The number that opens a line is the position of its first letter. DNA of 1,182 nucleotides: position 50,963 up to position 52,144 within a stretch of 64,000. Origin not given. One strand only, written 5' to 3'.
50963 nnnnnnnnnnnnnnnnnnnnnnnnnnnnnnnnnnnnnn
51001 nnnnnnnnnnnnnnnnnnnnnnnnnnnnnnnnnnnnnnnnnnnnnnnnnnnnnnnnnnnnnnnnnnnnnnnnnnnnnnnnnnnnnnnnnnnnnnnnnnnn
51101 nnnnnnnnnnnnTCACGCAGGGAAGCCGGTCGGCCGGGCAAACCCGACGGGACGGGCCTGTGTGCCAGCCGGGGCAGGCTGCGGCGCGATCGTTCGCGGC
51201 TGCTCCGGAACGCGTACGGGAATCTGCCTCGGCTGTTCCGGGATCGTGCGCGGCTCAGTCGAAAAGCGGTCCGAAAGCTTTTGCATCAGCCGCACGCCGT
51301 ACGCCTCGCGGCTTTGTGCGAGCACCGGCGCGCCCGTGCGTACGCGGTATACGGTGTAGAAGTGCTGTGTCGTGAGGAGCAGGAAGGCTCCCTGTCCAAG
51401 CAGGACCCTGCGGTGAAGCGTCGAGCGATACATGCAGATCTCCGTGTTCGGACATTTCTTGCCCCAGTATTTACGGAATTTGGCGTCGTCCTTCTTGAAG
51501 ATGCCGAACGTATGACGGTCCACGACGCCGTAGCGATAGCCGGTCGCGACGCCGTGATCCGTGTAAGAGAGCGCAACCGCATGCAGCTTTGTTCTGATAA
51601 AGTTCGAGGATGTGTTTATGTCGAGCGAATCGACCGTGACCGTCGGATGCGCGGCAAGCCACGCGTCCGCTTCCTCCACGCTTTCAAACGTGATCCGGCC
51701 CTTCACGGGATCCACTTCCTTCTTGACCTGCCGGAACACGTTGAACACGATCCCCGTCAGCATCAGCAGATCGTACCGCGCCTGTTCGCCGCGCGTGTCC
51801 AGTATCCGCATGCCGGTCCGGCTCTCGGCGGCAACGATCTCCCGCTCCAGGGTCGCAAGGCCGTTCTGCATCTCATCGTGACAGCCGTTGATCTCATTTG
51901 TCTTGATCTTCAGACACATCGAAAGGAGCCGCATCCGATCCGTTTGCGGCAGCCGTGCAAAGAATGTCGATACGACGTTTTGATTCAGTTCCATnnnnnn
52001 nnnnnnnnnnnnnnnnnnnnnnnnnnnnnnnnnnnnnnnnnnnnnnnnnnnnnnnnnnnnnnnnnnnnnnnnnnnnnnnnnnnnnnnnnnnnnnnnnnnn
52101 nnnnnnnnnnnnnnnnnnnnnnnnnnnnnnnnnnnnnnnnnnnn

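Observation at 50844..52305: Diverged direct duplication of the atoA 3' end plus terminator, bracketing a single orphan gene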

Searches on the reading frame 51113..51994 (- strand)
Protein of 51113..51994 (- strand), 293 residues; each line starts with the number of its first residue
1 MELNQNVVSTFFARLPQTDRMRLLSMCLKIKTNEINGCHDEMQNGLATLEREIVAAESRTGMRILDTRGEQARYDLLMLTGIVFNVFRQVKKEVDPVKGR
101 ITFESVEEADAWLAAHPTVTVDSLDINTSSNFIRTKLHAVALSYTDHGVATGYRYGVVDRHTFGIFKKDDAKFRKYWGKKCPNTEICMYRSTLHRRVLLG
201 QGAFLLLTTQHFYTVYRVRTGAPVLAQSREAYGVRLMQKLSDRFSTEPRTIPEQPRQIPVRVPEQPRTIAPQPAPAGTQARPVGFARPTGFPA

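Call 7: search_protein_families(library=pfam, proteins=[window:51113-51994:-], max_evalue=0.01)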
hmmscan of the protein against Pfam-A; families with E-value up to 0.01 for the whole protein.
window:51113-51994:- (293 aa): 0 families

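Call 8: search_protein_families(library=phrogs, proteins=[window:51113-51994:-], max_evalue=1)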
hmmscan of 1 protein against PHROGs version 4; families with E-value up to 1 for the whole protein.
window:51113-51994:- (293 aa): 0 families

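Call 9: search_protein_families(library=padloc, proteins=[window:51113-51994:-], max_evalue=1)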
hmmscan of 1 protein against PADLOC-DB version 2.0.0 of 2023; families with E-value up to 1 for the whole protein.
window:51113-51994:- (293 aa): 0 families

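Call 10: search_protein_families(library=ncbifam, proteins=[window:51113-51994:-], max_evalue=1)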
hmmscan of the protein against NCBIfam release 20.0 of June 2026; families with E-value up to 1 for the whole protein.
window:51113-51994:- (293 aa): 1 family
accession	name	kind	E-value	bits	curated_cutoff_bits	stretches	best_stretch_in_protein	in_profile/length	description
NF047331.1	phage_HTJ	equivalog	0.11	12.3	33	1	40-63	32-55/59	phage head-tail joining protein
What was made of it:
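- Tried and rejected: Pfam, PHROGs, PADLOC and NCBIfam on the cargo protein: nothing (calls 7-10).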

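Call 11: find_homologous_proteins(query=window:51113-51994:-, max_evalue=0.001)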
Query window:51113-51994:- (293 aa): 1 proteins with E <= 0.001 among 1153 candidates.
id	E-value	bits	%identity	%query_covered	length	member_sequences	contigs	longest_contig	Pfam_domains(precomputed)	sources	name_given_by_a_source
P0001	2.2e-194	662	99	100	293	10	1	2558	-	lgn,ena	-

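Call 14: find_encoding_contigs(protein=P0001, flank=10000, max_places=10)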
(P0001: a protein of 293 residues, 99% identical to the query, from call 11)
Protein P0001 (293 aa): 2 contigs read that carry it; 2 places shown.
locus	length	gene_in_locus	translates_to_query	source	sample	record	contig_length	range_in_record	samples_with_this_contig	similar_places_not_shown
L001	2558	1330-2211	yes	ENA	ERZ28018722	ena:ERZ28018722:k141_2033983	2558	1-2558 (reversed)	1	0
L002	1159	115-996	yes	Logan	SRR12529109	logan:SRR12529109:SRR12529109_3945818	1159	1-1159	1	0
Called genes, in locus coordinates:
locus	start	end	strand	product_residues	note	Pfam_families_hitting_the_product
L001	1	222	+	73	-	?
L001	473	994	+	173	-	PF13240:Zn_Ribbon_1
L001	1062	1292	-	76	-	-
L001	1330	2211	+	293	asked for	-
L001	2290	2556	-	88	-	?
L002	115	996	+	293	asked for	-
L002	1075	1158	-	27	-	?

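Call 19: search_protein_representatives(protein=window:51113-51994:-)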
Query: 293 residues. Proteins with E-value up to 0.001 (for the whole library): 18; up to 1e-10: 4; up to 1e-30: 1. The best 18 are listed.
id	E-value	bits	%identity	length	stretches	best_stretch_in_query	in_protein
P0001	7.1e-195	662.1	99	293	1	1-293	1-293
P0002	2.2e-25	106.1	32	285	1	6-240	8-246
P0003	4.7e-14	68.9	30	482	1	41-252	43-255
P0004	3.8e-12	62.6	29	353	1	5-197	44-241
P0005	1.4e-10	57.5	25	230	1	27-201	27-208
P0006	6.1e-10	55.4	34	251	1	71-188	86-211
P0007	3.5e-09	52.9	30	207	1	40-189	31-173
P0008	7.0e-09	51.9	22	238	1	8-192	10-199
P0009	1.2e-08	51.2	26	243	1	51-192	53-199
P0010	6.7e-08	48.7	26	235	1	5-220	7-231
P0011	1.4e-07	47.6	28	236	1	9-189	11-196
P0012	6.7e-07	45.4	27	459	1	55-190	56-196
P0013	6.5e-06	42.2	20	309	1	20-248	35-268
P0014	1.4e-05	41.1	27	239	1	55-167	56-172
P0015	9.0e-05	38.5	22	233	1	12-216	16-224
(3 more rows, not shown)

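Call 21: predict_structure(protein=window:51113-51994:-)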
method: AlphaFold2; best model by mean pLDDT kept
length: 293 residues; sequences in the alignment: 1
mean_pLDDT: 38.9   pTM: 0.22
mean pLDDT of the five models: 38.9, 34.2, 32.9, 32.5, 31.9
residues with pLDDT >= 90: 0; 70-90: 0; 50-70: 36; < 50: 257
segments of 3 or more residues with pLDDT < 50: 1-39, 62-102, 105-111, 113-260
pLDDT, mean of each block of 10 residues (from residue 1): 34 40 40 44 51 52 46 43 40 36 48 43 38 28 24 28 35 40 35 29 32 31 29 32 33 42 54 50 49 46
secondary structure, 60 per line:
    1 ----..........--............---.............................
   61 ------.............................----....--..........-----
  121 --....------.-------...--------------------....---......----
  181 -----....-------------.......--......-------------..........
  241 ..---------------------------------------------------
elements in order: H5-14 H17-28 H32-60 H67-93 E100-103 H106-115 E123-126 E141-143 E164-167 H171-176 E186-189 E203-209 E212-217 H231-242
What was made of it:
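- Tried and rejected: AlphaFold2 on the single sequence: useless, pLDDT 39 (call 21).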

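Call 27: search_protein_families(library=pfam, alignment_id=A2, max_evalue=0.01)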
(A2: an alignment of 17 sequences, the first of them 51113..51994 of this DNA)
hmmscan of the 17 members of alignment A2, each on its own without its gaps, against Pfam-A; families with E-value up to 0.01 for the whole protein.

A. member 1, window:51113-51994:- (293 aa): 0 families

B. families by the number of members that match (of 17 scanned): 9 families
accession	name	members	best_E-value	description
PF13240.11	Zn_Ribbon_1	3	8.3e-08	zinc-ribbon domain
PF12773.13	DZR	3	3.2e-05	Double zinc ribbon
PF13248.11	Zn_ribbon_3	3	0.00048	zinc-ribbon domain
PF24460.1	DUF7575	2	1.7e-05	Domain of unknown function (DUF7575)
PF09297.16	Zn_ribbon_NUD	2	0.0014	NADH pyrophosphatase zinc ribbon domain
PF14803.11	Zn_ribbon_Nudix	2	0.0025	Nudix N-terminal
PF17032.10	Zn_ribbon_15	1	0.0028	zinc-ribbon family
PF10571.15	UPF0547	1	0.0034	Uncharacterised protein family UPF0547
PF06624.17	RAMP4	1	0.0092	Ribosome associated membrane protein RAMP4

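Call 28: search_solved_structures(query=A2, max_evalue=1)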
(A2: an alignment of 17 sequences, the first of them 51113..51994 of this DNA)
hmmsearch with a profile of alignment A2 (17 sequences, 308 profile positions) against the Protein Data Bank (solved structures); distinct sequences matched with E-value up to 1: 4.
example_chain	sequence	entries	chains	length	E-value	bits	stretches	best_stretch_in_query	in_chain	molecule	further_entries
7jh6_A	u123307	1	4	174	0.088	15.5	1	21-71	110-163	Two-domain di-Zn(II) and porphyrin-binding protein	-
7jrq_A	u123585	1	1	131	0.16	14.6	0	12-69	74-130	MPP1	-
5tgw_A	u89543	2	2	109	0.32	13.7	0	20-57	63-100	PS1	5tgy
6z35_A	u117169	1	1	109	0.93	12.2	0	20-57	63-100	Maquette 2-1ip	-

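Call 29: find_encoding_contigs(protein=P0002, flank=6000, max_places=6)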
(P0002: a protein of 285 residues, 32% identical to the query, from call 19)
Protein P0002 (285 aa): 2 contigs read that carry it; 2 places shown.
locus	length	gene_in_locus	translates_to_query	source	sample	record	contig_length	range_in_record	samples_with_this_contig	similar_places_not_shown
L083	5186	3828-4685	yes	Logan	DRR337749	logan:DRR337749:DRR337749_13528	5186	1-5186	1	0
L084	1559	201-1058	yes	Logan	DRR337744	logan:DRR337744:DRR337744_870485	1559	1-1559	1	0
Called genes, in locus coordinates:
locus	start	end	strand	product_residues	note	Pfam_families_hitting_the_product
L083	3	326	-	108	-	?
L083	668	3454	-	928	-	PF02096:60KD_IMP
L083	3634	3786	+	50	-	-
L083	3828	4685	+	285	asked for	PF13240:Zn_Ribbon_1 (weak)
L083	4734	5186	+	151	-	?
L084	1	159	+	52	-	?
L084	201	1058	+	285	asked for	PF13240:Zn_Ribbon_1 (weak)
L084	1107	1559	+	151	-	?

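Call 39: predict_structure(alignment_id=A2)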
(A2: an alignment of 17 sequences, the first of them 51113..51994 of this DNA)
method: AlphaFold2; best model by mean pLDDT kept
length: 293 residues; sequences in the alignment: 17
mean_pLDDT: 86.1   pTM: 0.72
mean pLDDT of the five models: 86.1, 85.2, 84.2, 83.4, 83.2
residues with pLDDT >= 90: 192; 70-90: 47; 50-70: 45; < 50: 9
segments of 3 or more residues with pLDDT < 50: none
pLDDT, mean of each block of 10 residues (from residue 1): 89 96 98 97 97 96 88 94 97 95 98 97 96 88 96 96 74 93 96 83 79 96 80 93 78 53 58 55 55 50
secondary structure, 60 per line:
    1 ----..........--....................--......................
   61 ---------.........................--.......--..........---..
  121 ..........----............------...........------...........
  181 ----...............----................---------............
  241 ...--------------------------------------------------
elements in order: H5-14 H17-36 H39-60 H70-94 E97-103 H106-115 E119-130 E135-146 E153-163 H170-180 E185-199 E204-219 H229-243
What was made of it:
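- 51113..51994 (-): Cargo gene, 293 aa. It belongs to a small uncharacterised family with a core of about 230 aa and ends in a proline-rich disordered tail. Call 39 (AlphaFold2 pLDDT 86).
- Tried and rejected: With the family alignment it was good, pLDDT 86 (call 39).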

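Call 47: fold_search(model_id=the predicted structure, library=pdb)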
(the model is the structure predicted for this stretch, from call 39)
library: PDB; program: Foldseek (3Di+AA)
matches with E <= 10: 1173; with E <= 0.001: 0
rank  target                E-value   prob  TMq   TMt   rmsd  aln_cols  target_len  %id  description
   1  5jo2_A                3.4e-02  0.13  0.11  0.17  22.4       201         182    8  Crystal structure of abscisic acid-bound abscisic acid receptor PYL3 in complex with type 2C protein phosphatase HAB1 (released 2016-09-07)
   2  3kdj_A                4.1e-02  0.11  0.11  0.16  21.6       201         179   14  Complex structure of (+)-ABA-bound PYL1 and ABI1 (released 2009-11-10)
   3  3nr4_C                4.1e-02  0.07  0.09  0.14  22.9       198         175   12  Pyrabactin-bound PYL2 (released 2010-07-14)
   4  3kaz_C                5.4e-02  0.08  0.10  0.15  23.1       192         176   11  Crystal structure of abscisic acid receptor PYL2 (released 2009-12-08)
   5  3kdh_B                5.4e-02  0.08  0.10  0.14  23.3       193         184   11  Structure of ligand-free PYL2 (released 2009-11-10)
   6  3ns2_B                5.8e-02  0.08  0.10  0.14  24.8       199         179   12  High-resolution structure of pyrabactin-bound PYL2 (released 2010-07-21)
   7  3nr4_A                5.8e-02  0.08  0.10  0.15  24.4       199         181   12  Pyrabactin-bound PYL2 (released 2010-07-14)
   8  3nmh_C                6.9e-02  0.08  0.10  0.15  24.2       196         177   12  Crystal structure of the abscisic receptor PYL2 in complex with pyrabactin (released 2010-08-25)
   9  3kdh_C                7.3e-02  0.08  0.10  0.14  25.5       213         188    9  Structure of ligand-free PYL2 (released 2009-11-10)
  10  5ujv_A                7.3e-02  0.08  0.10  0.14  21.3       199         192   10  Crystal structure of FePYR1 in complex with abscisic acid (released 2017-11-08)
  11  2nyi_B                7.7e-02  0.47  0.19  0.29  17.8       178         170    9  Crystal Structure of an Unknown Protein from Galdieria sulphuraria (released 2006-12-12)
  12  3kdi                  8.2e-02  0.08  0.10  0.15  22.0       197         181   10  Structure of (+)-ABA bound PYL2 (released 2009-11-10)
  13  2nyi_A                9.7e-02  0.35  0.19  0.28  17.7       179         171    9  Crystal Structure of an Unknown Protein from Galdieria sulphuraria (released 2006-12-12)
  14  5jnn                  1.0e-01  0.07  0.10  0.15  22.2       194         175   11  Crystal structure of abscisic acid receptor PYL2 in complex with Phaseic acid. (released 2016-08-17)
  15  3zvu_A                1.2e-01  0.04  0.09  0.14  23.6       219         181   12  Structure of the PYR1 His60Pro mutant in complex with the HAB1 phosphatase and Abscisic acid (released 2012-06-13)
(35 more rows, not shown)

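Call 55: find_encoding_contigs(protein=P0004, flank=6000, max_places=4)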
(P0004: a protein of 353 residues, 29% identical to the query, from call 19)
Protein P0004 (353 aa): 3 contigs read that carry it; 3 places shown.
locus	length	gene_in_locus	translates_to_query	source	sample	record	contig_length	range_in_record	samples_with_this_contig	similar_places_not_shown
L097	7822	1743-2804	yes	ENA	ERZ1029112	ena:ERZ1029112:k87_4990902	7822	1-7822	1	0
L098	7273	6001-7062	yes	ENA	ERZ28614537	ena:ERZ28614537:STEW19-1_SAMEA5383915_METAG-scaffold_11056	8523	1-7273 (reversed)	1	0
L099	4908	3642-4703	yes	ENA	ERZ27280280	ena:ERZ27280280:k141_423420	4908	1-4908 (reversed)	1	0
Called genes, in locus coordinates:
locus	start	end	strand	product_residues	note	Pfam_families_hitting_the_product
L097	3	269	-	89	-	?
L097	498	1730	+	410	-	PF13240:Zn_Ribbon_1, PF13248:Zn_ribbon_3 (faint)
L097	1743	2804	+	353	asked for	PF13240:Zn_Ribbon_1, PF24460:DUF7575 (weak)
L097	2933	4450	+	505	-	PF12773:DZR (faint), PF13240:Zn_Ribbon_1 (weak), PF00684:DnaJ_CXXCXGXG (weak)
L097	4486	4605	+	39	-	-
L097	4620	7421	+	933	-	PF07638:Sigma70_ECF (weak), PF13240:Zn_Ribbon_1, PF04542:Sigma70_r2 (weak), PF04545:Sigma70_r4, PF08281:Sigma70_r4_2, PF05593:RHS_repeat (faint)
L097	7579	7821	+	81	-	?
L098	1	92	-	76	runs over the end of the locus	-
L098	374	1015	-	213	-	PF01381:HTH_3, PF13443:HTH_26 (weak)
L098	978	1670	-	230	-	PF13151:DUF3990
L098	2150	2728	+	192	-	PF00239:Resolvase, PF18010:HTH_49 (weak)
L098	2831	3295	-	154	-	-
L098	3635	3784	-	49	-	-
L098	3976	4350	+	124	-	-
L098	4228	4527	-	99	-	PF13443:HTH_26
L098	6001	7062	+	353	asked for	PF13240:Zn_Ribbon_1, PF24460:DUF7575 (weak)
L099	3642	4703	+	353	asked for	PF13240:Zn_Ribbon_1, PF24460:DUF7575 (weak)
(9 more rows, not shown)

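Call 56: find_encoding_contigs(protein=P0005, flank=6000, max_places=4)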
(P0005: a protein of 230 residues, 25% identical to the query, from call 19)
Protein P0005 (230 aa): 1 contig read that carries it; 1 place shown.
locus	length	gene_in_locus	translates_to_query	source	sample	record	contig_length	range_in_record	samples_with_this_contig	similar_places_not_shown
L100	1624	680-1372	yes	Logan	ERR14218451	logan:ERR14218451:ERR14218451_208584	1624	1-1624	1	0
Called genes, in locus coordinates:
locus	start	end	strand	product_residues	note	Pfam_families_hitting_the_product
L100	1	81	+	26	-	?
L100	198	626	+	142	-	-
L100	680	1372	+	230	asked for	-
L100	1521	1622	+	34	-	?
